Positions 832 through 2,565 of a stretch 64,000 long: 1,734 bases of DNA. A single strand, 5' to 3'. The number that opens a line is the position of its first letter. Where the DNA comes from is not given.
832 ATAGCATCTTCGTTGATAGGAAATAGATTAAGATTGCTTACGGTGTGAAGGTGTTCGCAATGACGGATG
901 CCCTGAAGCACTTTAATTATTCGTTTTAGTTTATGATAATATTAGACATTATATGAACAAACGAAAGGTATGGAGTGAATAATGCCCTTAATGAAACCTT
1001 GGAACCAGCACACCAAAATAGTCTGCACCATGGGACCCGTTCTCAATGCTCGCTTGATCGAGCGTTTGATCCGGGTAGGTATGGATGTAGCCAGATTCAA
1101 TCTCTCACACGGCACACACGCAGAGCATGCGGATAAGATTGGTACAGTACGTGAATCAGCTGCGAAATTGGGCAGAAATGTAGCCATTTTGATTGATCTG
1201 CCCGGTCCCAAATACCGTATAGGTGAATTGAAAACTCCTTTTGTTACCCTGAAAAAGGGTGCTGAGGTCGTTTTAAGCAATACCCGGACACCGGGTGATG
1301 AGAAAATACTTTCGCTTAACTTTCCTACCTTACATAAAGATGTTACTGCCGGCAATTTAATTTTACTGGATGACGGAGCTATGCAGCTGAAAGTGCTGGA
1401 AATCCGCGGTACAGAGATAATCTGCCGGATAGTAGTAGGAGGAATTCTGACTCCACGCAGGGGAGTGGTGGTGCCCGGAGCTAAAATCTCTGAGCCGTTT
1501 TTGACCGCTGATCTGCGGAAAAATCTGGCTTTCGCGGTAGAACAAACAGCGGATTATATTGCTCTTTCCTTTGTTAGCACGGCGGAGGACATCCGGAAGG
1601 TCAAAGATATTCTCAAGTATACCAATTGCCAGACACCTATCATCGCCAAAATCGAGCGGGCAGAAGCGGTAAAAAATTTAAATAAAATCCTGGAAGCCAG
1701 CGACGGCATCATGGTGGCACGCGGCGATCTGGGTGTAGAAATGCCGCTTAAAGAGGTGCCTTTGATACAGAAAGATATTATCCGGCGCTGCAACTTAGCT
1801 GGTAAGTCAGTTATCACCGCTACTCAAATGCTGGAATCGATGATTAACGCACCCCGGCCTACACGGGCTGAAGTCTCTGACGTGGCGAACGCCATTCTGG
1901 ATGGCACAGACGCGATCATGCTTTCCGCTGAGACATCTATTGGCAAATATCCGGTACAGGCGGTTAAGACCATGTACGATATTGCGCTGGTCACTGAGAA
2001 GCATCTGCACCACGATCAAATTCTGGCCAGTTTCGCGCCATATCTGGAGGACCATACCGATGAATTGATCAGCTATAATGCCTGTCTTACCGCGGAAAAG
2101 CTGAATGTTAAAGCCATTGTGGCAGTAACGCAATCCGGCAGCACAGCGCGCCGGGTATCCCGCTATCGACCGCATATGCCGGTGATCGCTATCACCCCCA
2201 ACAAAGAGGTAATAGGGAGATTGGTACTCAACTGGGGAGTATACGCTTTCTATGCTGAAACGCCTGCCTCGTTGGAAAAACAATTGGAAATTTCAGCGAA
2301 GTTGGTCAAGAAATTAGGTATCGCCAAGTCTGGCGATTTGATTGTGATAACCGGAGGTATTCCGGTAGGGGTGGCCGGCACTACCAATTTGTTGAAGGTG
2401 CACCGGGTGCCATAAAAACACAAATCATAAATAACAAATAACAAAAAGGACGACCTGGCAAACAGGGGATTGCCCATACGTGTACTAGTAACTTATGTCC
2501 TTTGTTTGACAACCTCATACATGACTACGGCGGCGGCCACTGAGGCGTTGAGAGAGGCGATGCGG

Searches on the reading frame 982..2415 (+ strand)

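Call 58: search_protein_families(library=ncbifam, proteins=[window:982-2415:+], max_evalue=1e-10)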
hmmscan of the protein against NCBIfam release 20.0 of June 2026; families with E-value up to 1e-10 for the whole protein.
window:982-2415:+ (477 aa): 7 families
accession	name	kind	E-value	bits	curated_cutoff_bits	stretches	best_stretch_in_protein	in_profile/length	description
NF004978.0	PRK06354.1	subfamily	5.9e-170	566.6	462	1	8-476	7-478/590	pyruvate kinase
NF004491.0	PRK05826.1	subfamily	8.9e-165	548.8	432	1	8-476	4-475/477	pyruvate kinase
TIGR01064.1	pyruv_kin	equivalog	4e-164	546.6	306.4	1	10-476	2-476/476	pyruvate kinase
NF004886.0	PRK06247.1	subfamily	1.9e-158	528.1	623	1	8-476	4-470/476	pyruvate kinase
NF006664.0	PRK09206.1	equivalog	2.6e-127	425.2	686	1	10-476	3-470/470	pyruvate kinase PykF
NF005234.0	PRK06739.1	equivalog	6e-90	301.7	564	1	14-346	6-335/352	pyruvate kinase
NF011314.0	PRK14725.1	equivalog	3.6e-54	184.1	642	2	88-346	333-601/614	pyruvate kinase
